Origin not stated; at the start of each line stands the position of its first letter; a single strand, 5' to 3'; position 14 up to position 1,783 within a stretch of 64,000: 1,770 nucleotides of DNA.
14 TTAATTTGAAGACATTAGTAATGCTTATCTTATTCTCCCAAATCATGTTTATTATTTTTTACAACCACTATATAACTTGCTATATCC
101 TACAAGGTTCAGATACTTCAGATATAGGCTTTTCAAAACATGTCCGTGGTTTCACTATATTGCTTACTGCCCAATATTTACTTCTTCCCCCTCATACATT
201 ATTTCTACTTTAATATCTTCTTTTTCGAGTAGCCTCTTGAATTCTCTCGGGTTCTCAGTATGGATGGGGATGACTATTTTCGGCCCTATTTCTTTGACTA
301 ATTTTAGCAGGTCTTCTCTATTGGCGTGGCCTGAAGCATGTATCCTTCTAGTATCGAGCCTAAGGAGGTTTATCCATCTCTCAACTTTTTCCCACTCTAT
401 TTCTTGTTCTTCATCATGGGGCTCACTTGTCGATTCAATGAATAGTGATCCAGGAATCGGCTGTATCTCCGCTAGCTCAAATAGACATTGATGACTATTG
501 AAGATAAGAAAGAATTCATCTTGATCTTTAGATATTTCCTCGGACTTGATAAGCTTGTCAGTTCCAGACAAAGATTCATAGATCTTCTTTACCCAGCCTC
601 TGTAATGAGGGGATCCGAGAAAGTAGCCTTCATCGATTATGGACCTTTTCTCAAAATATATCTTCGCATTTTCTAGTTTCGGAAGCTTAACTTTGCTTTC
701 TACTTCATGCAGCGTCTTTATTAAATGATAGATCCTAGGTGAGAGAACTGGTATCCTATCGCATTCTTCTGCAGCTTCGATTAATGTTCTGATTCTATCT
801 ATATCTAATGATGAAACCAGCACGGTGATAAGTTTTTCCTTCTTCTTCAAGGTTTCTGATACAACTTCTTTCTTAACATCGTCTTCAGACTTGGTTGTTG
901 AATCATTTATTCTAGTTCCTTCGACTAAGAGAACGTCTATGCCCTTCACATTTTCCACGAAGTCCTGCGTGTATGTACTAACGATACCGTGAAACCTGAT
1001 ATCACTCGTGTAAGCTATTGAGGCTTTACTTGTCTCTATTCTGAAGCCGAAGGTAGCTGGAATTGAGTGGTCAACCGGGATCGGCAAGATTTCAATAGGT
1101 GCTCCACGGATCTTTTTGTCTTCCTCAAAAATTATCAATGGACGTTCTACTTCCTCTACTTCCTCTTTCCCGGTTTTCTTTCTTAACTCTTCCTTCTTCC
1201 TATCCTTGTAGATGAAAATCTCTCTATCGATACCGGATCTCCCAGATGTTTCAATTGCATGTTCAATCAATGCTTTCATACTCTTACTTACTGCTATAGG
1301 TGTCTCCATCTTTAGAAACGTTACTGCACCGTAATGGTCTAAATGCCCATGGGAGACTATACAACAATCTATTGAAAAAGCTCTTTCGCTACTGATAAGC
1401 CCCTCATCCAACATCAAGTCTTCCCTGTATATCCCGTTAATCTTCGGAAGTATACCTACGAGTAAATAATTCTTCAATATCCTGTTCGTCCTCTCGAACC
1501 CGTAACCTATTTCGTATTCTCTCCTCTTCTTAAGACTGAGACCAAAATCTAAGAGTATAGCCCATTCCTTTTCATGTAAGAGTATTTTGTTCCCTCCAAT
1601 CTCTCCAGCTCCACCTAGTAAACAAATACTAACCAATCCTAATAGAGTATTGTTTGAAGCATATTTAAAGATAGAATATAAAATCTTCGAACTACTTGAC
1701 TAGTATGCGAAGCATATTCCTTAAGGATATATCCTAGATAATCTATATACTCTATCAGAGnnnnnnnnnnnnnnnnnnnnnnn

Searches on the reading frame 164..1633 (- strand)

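Call 37: search_protein_families(library=pfam, proteins=[window:164-1633:-], max_evalue=0.00001)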
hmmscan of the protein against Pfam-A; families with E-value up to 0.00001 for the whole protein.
window:164-1633:- (489 aa): 2 families
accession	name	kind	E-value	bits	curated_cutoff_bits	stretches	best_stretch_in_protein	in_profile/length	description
PF12706.13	Lactamase_B_2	-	6.1e-14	52.5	27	1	87-246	30-171/200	Beta-lactamase superfamily domain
PF07521.17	RMMBL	-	1.6e-09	38.1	21.6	1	428-478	8-62/63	Zn-dependent metallo-hydrolase RNA specificity domain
